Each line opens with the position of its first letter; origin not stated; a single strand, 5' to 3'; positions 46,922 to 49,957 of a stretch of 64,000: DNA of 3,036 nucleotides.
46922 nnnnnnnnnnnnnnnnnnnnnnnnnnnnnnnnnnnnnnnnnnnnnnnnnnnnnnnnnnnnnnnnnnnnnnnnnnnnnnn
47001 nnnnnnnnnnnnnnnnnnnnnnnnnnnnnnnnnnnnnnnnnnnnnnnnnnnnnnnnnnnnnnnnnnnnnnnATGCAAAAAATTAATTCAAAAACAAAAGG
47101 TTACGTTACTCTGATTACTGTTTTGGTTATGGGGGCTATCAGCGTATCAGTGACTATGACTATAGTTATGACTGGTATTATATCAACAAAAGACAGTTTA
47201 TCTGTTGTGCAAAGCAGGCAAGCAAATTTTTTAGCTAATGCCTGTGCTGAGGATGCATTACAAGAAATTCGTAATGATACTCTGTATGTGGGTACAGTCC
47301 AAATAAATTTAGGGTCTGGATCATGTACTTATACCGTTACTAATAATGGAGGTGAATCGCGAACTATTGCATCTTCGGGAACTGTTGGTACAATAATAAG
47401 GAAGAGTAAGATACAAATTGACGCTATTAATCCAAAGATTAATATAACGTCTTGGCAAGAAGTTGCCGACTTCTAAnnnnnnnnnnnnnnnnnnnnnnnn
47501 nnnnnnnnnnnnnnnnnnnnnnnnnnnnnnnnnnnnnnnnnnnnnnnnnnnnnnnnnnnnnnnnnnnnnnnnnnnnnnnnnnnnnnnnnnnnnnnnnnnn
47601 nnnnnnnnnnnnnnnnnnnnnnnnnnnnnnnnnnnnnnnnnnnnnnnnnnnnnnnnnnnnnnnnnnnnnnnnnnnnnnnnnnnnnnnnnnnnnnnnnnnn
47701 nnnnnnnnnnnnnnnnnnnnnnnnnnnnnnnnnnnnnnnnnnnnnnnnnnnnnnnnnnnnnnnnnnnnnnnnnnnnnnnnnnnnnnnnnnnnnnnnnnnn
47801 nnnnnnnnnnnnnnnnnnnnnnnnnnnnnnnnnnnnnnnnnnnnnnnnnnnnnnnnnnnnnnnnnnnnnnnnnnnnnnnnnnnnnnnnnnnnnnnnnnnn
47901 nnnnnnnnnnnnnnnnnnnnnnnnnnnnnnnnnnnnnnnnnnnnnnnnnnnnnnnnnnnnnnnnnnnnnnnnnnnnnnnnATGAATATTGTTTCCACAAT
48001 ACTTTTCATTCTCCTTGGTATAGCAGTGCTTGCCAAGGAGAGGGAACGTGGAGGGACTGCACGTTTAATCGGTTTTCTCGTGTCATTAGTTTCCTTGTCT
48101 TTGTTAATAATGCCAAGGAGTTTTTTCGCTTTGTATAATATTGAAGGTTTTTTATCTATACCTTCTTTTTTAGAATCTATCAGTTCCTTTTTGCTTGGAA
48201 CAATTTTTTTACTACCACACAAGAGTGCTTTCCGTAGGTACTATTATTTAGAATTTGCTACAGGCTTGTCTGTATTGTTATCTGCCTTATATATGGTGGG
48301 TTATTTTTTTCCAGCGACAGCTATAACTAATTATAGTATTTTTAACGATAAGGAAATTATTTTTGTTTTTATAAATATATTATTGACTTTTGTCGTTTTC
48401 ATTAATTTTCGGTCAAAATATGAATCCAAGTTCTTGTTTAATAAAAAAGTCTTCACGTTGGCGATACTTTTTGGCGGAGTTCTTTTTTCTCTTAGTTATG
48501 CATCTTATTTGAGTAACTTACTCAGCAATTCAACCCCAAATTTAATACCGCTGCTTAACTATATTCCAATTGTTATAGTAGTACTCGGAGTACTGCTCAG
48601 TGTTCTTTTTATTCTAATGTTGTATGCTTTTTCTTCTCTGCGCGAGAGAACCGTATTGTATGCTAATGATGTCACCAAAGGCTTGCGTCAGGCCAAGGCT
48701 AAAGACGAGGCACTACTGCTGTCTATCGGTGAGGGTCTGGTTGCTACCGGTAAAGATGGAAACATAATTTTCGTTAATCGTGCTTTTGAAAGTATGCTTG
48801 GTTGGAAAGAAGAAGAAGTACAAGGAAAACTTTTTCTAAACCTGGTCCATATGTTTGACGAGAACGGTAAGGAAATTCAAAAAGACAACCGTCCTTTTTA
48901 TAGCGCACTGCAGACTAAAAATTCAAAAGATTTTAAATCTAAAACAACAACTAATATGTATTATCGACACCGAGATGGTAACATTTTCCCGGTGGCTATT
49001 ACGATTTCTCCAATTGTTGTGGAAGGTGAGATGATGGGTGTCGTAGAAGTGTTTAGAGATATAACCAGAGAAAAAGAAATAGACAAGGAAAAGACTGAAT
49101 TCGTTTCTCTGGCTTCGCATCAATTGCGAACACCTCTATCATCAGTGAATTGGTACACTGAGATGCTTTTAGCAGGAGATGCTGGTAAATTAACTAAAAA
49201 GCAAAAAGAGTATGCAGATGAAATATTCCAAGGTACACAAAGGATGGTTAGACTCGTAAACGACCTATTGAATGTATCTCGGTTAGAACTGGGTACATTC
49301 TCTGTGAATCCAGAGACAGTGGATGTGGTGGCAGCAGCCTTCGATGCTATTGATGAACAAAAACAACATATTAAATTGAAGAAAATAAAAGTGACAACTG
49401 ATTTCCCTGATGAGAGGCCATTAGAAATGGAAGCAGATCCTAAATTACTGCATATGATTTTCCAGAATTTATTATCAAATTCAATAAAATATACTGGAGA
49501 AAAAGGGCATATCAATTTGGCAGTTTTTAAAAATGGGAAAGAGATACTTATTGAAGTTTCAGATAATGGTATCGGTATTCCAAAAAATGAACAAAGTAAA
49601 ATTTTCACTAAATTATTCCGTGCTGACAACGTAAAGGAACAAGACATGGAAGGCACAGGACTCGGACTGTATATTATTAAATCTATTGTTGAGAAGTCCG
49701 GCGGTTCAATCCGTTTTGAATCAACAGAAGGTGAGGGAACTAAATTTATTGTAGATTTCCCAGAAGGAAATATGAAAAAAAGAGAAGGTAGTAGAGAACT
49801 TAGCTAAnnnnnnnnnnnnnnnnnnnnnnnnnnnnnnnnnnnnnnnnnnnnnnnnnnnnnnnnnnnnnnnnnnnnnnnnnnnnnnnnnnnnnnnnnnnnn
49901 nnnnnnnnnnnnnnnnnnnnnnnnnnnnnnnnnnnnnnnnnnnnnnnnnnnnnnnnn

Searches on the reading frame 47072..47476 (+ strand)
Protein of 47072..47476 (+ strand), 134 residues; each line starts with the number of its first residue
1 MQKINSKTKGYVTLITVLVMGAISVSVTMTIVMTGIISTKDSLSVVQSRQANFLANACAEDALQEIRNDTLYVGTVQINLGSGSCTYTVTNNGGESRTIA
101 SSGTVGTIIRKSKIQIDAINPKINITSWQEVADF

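Call 19: search_protein_families(library=pfam, proteins=[window:47072-47476:+], max_evalue=0.01)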
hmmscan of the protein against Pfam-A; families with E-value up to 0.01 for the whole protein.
window:47072-47476:+ (134 aa): 0 families

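Call 38: find_encoding_contigs(protein=window:47072-47476:+, flank=10000, max_places=10)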
Protein window:47072-47476:+ (134 aa): 1 contig read that carries it; 1 place shown.
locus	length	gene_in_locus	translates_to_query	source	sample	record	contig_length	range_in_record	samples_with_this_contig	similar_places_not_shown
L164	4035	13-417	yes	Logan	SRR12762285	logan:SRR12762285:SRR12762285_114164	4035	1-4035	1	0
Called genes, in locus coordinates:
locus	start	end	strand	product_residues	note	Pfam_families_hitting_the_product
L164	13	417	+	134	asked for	-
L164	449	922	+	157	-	PF07963:N_methyl (weak)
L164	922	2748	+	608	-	PF00989:PAS, PF08448:PAS_4 (weak), PF13188:PAS_8 (weak), PF13426:PAS_9, PF00512:HisKA, PF02518:HATPase_c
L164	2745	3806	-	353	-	PF02646:RmuC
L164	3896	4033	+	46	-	?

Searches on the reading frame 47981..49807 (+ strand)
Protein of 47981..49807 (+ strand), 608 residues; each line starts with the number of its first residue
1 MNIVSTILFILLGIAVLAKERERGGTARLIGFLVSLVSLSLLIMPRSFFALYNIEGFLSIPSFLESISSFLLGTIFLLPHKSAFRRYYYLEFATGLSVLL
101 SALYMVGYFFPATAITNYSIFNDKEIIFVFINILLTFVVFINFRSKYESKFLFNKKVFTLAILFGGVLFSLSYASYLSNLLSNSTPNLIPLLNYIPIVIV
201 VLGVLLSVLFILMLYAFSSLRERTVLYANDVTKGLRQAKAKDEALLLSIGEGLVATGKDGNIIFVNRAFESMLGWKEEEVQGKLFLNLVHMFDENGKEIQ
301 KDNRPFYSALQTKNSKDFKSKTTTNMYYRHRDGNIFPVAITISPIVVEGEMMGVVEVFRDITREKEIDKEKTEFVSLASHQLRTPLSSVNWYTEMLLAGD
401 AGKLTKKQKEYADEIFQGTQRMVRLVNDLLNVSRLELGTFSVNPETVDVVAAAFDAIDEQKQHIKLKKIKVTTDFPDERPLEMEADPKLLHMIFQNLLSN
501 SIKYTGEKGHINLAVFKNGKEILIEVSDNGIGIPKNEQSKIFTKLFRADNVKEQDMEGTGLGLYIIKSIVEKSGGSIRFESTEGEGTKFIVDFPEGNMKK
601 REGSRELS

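Call 19: search_protein_families(library=pfam, proteins=[window:47981-49807:+], max_evalue=0.01)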
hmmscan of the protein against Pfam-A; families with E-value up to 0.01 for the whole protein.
window:47981-49807:+ (608 aa): 11 families
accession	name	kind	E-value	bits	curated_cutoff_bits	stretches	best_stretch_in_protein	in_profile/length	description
PF02518.31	HATPase_c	-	1.2e-28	100.2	26.4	1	486-595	2-109/111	Histidine kinase-, DNA gyrase B-, and HSP90-like ATPase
PF00512.31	HisKA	-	6.6e-17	61.8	26.9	1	371-437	2-65/66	His Kinase A (phospho-acceptor) domain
PF13426.13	PAS_9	-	8.7e-15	55.3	27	1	254-362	5-102/103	PAS domain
PF00989.32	PAS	-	1e-12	48.5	22.6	1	243-361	4-113/113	PAS fold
PF08448.16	PAS_4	-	6.2e-08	33.3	23.1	1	248-365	3-109/110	PAS fold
PF13188.13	PAS_8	-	8e-06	26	21.8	1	244-295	5-53/65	PAS domain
PF14501.12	HATPase_c_5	-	2.9e-05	24.4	22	1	490-585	6-94/102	GHKL domain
PF08447.18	PAS_3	-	0.00019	22.1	25.6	1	262-351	1-82/89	PAS fold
PF12860.13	PAS_7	-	0.00066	20.2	27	1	248-367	3-113/115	PAS fold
PF13581.12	HATPase_c_2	-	0.0016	18.9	27.4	1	497-576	39-113/127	Histidine kinase-like ATPase domain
PF16079.10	Phage_holin_5_2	-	0.0033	18.1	29.2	0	193-234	21-59/76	Phage holin family Hol44, in holin superfamily V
